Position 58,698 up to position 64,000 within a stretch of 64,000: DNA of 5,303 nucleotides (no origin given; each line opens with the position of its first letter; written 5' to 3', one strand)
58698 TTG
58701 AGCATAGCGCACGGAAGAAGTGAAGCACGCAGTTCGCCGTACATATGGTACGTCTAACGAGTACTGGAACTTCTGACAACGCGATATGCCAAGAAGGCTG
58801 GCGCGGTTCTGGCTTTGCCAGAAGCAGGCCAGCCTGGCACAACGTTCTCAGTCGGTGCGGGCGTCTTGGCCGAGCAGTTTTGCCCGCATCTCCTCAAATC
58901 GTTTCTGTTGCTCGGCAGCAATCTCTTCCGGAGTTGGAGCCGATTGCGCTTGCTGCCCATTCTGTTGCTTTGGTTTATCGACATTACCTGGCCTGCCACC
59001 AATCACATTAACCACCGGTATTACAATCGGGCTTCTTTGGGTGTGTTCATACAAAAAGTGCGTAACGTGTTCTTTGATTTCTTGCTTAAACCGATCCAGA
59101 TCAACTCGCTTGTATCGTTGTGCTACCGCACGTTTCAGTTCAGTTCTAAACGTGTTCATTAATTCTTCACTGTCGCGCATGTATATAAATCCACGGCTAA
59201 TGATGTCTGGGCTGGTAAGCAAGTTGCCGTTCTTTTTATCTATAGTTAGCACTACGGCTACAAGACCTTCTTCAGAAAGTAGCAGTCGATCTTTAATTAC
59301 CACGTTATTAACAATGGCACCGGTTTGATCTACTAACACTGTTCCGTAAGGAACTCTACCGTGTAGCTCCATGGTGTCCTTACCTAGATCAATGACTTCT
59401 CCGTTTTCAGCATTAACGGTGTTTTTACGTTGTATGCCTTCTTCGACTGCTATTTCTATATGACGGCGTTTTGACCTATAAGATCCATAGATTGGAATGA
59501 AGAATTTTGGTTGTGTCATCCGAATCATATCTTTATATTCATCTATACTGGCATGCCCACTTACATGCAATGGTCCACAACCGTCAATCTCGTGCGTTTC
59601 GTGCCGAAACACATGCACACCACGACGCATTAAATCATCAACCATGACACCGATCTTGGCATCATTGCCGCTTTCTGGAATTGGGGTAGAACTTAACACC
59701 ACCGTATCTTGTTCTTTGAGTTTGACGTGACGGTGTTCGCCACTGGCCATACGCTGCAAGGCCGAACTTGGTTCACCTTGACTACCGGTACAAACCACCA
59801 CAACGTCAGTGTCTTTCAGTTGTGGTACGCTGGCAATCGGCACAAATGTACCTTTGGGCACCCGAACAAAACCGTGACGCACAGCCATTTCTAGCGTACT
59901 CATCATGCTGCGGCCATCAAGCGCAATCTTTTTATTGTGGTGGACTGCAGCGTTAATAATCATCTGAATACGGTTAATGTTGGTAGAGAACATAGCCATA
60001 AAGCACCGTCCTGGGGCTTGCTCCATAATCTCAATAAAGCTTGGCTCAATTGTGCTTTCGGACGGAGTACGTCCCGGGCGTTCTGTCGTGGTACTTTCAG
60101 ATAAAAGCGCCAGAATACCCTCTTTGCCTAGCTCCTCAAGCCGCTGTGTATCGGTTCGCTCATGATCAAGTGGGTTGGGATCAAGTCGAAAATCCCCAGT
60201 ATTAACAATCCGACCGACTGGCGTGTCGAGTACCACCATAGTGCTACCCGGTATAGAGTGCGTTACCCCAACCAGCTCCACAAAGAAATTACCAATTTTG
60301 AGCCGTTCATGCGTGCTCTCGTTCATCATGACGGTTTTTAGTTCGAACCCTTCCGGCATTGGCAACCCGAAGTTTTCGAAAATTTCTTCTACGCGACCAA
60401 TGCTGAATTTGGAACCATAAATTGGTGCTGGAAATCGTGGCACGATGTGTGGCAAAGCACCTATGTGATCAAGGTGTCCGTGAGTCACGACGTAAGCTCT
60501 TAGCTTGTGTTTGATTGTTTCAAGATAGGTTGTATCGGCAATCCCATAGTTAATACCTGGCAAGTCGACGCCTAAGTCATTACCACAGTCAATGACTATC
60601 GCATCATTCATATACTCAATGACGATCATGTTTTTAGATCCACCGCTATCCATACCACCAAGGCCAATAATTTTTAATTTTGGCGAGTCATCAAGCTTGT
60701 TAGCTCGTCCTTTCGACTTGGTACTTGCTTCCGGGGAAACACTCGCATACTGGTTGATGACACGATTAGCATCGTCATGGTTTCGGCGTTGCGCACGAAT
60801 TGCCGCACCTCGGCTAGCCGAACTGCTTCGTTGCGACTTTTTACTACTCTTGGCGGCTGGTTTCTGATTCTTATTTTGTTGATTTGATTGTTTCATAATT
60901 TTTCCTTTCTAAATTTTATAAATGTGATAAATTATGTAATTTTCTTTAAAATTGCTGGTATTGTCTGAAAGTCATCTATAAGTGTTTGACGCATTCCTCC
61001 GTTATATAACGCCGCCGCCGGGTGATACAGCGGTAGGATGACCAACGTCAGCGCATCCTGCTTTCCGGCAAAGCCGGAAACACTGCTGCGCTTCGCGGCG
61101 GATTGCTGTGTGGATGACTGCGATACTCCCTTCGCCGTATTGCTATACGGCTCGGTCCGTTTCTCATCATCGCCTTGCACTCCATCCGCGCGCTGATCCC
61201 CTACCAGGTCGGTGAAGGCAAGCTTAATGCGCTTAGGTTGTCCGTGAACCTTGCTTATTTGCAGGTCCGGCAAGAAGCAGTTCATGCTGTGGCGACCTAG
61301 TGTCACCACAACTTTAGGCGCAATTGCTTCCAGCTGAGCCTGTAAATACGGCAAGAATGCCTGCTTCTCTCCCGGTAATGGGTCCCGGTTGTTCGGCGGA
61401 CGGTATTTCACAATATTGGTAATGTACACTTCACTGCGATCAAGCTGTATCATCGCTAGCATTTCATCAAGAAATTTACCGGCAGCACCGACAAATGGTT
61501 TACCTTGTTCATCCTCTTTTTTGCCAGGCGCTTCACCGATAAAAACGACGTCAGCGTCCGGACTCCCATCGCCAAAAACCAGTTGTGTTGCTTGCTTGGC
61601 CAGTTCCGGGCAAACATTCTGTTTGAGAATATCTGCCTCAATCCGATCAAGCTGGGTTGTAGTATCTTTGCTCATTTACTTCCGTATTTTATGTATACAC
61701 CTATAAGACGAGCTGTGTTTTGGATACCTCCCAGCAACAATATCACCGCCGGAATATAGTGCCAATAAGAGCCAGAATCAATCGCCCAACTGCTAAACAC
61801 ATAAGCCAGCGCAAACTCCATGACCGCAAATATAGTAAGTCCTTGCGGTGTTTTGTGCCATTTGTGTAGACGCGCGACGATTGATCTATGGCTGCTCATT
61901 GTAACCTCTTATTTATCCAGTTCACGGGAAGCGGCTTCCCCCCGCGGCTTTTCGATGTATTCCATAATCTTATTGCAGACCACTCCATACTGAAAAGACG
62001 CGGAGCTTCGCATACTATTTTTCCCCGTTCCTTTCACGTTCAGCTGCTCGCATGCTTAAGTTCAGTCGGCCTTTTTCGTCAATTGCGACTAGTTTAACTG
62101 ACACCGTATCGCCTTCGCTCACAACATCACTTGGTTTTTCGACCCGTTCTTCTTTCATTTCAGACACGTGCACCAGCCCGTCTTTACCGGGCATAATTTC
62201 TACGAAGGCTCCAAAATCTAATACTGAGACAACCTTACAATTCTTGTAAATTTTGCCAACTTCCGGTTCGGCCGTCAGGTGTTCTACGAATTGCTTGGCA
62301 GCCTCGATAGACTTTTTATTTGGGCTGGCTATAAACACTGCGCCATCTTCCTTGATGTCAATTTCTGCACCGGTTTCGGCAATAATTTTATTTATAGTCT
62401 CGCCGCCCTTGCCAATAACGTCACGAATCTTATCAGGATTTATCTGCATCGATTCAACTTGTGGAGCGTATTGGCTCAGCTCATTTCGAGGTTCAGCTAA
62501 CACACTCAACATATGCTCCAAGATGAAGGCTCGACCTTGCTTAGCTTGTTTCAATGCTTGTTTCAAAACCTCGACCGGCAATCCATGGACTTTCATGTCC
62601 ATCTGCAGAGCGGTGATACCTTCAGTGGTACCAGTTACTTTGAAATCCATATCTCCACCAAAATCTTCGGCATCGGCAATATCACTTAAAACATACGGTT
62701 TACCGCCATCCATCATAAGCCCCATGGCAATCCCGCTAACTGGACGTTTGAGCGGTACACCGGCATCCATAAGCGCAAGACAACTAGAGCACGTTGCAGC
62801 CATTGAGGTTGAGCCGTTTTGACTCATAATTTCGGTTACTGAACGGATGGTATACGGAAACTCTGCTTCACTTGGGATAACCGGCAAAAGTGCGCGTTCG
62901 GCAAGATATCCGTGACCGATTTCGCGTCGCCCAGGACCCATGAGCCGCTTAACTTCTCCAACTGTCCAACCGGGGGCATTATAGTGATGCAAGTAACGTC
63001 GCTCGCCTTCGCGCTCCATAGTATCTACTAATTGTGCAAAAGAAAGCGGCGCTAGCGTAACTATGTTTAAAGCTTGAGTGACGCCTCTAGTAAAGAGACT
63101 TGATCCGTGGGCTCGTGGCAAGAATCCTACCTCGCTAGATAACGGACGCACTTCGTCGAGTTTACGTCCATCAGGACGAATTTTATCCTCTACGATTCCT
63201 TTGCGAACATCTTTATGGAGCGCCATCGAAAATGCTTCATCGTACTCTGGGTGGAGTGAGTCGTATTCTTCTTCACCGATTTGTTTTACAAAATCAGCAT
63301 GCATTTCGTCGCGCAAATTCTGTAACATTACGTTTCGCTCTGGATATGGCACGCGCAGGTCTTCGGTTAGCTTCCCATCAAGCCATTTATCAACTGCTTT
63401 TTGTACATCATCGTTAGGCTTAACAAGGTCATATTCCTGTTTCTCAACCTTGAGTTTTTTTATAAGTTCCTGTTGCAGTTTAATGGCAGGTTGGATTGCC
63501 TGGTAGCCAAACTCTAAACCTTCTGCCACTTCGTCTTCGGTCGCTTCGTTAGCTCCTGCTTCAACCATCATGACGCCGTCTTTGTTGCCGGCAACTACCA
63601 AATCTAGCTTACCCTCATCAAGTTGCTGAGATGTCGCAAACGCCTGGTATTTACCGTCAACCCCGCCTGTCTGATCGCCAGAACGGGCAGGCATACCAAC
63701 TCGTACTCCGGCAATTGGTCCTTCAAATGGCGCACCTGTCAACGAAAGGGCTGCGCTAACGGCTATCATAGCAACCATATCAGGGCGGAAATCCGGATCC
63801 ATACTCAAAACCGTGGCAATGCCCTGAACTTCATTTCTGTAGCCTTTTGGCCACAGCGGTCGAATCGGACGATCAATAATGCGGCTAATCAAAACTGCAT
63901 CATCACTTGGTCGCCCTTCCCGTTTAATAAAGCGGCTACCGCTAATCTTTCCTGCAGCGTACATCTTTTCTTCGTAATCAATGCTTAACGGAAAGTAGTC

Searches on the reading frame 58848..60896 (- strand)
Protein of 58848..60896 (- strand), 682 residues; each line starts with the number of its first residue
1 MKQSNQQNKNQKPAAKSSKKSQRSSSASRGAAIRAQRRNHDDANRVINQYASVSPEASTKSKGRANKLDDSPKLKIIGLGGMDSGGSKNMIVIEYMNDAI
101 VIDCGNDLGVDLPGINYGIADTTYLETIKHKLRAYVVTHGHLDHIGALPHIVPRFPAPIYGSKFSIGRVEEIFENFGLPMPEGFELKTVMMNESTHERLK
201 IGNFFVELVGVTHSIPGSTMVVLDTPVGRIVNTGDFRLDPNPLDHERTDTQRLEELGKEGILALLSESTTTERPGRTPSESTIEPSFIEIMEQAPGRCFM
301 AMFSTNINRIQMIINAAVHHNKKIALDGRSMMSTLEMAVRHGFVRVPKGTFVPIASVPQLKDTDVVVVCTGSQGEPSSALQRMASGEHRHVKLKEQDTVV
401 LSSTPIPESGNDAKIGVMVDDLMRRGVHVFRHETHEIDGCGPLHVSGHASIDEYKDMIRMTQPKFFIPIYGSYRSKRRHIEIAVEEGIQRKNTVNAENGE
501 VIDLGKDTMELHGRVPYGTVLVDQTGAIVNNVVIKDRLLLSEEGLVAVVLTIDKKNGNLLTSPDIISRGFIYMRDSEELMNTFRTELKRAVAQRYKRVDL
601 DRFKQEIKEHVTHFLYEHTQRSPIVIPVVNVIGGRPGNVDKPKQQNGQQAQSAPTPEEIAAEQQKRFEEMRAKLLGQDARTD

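Call 77: search_protein_families(library=pfam, proteins=[window:58848-60896:-], max_evalue=0.0001)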
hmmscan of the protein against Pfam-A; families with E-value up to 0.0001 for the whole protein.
window:58848-60896:- (682 aa): 5 families
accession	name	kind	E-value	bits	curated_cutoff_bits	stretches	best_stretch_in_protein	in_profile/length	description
PF22505.1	RNase_J_b_CASP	-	4.7e-41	139.9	27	1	296-422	2-126/126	Ribonuclease J, beta-CASP domain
PF17770.6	RNase_J_C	-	4.2e-27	95.5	23.8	1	533-630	1-100/102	Ribonuclease J C-terminal domain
PF00753.33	Lactamase_B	-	5.4e-11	43.2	22.7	1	86-240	4-154/196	Metallo-beta-lactamase superfamily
PF12706.13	Lactamase_B_2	-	2.4e-05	24.5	27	1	100-235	3-142/200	Beta-lactamase superfamily domain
PF07521.17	RMMBL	-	3.4e-05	24.2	21.6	0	444-488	13-58/63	Zn-dependent metallo-hydrolase RNA specificity domain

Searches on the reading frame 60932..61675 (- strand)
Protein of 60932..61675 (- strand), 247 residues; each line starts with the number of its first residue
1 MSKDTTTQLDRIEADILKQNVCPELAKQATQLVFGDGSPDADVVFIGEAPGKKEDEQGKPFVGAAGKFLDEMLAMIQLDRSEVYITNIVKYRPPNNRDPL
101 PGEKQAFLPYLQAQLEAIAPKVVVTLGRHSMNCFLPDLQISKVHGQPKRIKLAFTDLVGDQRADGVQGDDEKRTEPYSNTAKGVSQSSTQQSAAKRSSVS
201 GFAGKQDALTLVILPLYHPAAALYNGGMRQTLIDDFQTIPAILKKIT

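Call 77: search_protein_families(library=pfam, proteins=[window:60932-61675:-], max_evalue=0.0001)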
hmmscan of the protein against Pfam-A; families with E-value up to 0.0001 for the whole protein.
window:60932-61675:- (247 aa): 1 family
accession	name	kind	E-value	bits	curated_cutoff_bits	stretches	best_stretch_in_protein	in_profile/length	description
PF03167.25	UDG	-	1.9e-34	119.2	24.3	1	34-228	1-127/141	Uracil DNA glycosylase superfamily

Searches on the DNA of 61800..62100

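Call 83: search_rna_families(source=window, start=61800, end=62100, threshold=evalue, max_evalue=1)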
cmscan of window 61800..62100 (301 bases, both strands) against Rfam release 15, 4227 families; matches with E-value up to 1: 0.
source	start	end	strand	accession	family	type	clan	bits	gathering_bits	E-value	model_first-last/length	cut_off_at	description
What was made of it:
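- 61940..62005 (-): Copy X: 66-nt hairpin of the same family outside rnpB. It starts 9 nt after the PNPase stop codon, in the spacer before a 75-aa ORF, in sense orientation. No Rfam family matches here (call 83).
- Tried and rejected: Known RNA family for copy X. None at E up to 1 (call 83).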

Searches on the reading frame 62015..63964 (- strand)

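Call 77: search_protein_families(library=pfam, proteins=[window:62015-63964:-], max_evalue=0.0001)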
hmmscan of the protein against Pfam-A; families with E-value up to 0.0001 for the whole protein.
window:62015-63964:- (649 aa): 6 families
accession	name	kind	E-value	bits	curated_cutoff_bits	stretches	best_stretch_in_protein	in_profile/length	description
PF01138.27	RNase_PH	-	1.4e-35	123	25.5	2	271-404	1-130/130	3' exoribonuclease family, domain 1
PF00575.29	S1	-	1.7e-15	57.6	22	1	567-639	2-74/74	S1 RNA binding domain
PF03725.20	RNase_PH_C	-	1.7e-14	53.9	20.8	2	110-155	19-66/67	3' exoribonuclease family, domain 2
PF00013.35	KH_1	-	5.6e-12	45.7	21.5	1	504-561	2-65/66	KH domain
PF22675.2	KH-I_KHDC4-BBP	-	2.2e-05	24.7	30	0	513-554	8-50/76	KHDC4/BBP-like, KH-domain type I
PF03726.19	PNPase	-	7.4e-05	23.6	24.6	0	209-268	25-81/81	Polyribonucleotide nucleotidyltransferase, RNA binding domain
